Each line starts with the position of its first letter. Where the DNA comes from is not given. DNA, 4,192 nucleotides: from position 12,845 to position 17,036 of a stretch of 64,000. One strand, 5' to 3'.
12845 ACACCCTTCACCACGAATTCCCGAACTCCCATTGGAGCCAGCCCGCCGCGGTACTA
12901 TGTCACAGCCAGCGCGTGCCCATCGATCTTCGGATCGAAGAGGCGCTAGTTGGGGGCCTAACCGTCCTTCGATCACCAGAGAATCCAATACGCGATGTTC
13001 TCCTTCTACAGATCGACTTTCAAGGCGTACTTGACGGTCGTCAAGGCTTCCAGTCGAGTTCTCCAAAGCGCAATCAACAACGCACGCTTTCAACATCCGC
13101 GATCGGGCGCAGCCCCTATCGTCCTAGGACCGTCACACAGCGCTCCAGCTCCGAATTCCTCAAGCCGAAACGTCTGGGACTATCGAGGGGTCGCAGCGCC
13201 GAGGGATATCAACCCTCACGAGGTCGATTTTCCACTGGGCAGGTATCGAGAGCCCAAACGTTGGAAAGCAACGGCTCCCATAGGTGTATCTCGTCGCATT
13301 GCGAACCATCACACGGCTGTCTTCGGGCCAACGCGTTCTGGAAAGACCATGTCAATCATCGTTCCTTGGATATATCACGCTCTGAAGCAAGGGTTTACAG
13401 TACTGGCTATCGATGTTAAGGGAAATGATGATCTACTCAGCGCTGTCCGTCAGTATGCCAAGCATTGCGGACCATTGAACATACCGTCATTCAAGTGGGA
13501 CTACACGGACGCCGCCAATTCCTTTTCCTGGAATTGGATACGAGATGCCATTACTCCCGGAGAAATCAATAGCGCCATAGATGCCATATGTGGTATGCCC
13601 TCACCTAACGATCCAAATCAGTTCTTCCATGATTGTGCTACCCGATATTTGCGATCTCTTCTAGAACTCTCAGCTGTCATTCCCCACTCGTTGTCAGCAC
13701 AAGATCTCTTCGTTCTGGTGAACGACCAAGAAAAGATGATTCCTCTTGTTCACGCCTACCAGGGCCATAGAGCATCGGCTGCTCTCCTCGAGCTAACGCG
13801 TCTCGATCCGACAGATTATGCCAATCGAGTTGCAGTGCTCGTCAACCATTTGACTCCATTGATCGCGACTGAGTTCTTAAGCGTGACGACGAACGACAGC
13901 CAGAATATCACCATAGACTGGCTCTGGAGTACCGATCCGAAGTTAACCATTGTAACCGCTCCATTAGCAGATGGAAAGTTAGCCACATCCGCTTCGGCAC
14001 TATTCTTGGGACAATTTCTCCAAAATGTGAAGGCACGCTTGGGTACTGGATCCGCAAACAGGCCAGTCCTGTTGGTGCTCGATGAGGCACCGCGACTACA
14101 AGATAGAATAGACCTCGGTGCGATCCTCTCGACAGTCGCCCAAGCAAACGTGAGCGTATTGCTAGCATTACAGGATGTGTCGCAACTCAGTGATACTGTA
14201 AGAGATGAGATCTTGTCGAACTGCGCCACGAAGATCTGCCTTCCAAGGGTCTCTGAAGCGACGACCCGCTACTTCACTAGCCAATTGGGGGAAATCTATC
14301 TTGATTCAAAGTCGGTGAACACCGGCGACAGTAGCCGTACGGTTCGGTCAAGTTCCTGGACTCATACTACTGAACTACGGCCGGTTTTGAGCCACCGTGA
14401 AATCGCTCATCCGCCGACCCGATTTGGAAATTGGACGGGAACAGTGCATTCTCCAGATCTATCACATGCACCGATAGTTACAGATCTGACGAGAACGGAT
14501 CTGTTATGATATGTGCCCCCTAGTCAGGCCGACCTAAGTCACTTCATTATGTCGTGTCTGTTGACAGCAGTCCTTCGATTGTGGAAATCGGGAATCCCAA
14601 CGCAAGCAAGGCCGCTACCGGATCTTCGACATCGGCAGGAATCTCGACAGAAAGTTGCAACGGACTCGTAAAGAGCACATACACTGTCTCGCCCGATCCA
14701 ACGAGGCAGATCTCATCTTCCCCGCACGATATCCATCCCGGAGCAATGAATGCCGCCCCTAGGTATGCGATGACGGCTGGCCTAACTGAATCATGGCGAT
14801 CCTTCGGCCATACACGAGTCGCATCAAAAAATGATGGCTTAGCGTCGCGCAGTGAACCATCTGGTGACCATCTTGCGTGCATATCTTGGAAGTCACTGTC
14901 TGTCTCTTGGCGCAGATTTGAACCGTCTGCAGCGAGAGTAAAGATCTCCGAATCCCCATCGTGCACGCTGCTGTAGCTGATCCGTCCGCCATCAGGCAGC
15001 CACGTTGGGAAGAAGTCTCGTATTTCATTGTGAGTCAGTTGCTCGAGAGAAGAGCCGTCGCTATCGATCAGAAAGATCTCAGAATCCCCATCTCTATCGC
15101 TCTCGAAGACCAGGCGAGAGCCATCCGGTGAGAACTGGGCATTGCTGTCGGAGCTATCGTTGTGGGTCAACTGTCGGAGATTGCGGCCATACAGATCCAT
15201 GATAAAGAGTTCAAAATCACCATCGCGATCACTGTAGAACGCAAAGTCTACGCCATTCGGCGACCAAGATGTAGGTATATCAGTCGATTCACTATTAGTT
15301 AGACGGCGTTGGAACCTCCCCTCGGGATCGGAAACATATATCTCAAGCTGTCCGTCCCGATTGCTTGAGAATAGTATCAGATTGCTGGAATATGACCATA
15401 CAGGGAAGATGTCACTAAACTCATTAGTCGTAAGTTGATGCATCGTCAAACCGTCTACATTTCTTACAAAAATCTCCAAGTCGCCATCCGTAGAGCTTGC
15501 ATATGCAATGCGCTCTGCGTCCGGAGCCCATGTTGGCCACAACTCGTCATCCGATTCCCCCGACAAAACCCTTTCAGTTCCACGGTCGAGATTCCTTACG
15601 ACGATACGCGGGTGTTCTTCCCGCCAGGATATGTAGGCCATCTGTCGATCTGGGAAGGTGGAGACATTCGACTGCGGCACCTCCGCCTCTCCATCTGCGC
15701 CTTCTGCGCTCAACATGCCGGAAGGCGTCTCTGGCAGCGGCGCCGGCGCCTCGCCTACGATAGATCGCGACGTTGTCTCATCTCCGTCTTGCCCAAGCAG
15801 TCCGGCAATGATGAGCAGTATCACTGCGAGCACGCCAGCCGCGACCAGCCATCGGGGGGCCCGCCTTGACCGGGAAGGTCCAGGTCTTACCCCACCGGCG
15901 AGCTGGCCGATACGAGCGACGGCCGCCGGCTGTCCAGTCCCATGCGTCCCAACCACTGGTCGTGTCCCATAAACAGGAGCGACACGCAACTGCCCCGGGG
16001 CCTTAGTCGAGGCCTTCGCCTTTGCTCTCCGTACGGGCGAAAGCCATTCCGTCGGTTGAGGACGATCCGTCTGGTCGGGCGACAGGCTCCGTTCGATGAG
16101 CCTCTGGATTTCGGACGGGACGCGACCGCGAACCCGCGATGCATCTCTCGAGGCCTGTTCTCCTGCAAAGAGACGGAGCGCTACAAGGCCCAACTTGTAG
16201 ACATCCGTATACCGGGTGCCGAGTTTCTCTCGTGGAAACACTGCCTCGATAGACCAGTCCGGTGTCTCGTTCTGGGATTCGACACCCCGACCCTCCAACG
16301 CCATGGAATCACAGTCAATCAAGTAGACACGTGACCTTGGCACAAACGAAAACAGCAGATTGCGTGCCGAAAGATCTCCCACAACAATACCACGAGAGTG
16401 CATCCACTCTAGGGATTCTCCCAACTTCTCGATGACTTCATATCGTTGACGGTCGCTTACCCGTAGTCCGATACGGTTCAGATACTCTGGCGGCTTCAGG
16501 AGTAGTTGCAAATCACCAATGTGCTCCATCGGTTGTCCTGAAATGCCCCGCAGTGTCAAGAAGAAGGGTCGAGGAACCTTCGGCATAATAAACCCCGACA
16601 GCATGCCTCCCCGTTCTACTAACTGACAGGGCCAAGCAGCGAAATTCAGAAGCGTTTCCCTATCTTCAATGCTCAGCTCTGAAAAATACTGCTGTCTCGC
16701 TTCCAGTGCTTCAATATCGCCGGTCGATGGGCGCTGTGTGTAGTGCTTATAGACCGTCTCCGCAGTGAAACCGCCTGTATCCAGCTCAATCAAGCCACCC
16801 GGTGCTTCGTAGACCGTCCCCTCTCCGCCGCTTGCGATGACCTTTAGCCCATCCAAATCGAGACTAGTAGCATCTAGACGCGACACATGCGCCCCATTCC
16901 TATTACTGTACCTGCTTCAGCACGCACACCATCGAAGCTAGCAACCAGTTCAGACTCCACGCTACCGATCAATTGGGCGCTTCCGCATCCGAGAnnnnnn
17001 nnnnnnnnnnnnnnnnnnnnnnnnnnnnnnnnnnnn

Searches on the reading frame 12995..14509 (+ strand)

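Call 48: search_protein_families(library=pfam, proteins=[window:12995-14509:+], max_evalue=0.0001)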
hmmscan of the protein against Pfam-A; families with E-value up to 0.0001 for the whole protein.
window:12995-14509:+ (504 aa): 3 families
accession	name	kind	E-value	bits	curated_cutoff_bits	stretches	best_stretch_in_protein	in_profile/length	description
PF02534.20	T4SS-DNA_transf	-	2.8e-17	63.2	20.1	1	105-471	45-421/468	Type IV secretory system Conjugative DNA transfer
PF12696.13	TraG-D_C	-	2.8e-15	56.8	22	1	357-472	1-123/126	TraM recognition site of TraD and TraG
PF10412.15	TrwB_AAD_bind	-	2.3e-10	40.4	20.5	1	94-471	5-364/387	Type IV secretion-system coupling protein DNA-binding domain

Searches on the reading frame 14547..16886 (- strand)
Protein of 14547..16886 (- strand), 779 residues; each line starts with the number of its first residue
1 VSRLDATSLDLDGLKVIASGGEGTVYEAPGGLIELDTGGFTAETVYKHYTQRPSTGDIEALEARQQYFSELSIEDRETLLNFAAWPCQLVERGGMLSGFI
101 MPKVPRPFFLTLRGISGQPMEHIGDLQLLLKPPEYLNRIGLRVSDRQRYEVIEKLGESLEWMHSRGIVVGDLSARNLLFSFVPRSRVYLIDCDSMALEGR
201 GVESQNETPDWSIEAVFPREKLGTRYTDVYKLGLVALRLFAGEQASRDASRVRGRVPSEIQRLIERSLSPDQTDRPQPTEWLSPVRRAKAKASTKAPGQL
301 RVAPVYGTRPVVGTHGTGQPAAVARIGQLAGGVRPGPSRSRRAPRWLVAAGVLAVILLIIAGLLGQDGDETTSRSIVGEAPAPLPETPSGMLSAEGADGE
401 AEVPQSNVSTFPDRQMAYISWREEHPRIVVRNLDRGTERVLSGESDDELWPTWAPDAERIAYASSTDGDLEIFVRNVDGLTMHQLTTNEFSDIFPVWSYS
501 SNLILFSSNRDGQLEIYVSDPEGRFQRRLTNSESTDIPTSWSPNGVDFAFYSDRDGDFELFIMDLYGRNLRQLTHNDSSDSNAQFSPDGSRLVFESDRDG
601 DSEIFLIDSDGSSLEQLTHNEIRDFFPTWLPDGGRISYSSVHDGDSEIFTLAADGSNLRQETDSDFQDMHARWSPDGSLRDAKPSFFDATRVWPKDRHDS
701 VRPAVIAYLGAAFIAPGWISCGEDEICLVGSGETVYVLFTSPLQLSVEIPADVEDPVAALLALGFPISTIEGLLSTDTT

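Call 48: search_protein_families(library=pfam, proteins=[window:14547-16886:-], max_evalue=0.0001)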
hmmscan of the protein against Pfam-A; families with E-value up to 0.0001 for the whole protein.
window:14547-16886:- (779 aa): 3 families
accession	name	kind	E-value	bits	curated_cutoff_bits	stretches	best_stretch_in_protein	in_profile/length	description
PF07676.18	PD40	-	2.5e-36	123.3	20.9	3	570-605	1-37/38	WD40-like Beta Propeller Repeat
PF00930.27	DPPIV_N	-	2.1e-07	30.4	22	0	559-621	24-82/354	Dipeptidyl peptidase IV (DPP IV) N-terminal region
PF00069.31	Pkinase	-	2.2e-05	24.5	31.7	1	143-276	95-252/263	Protein kinase domain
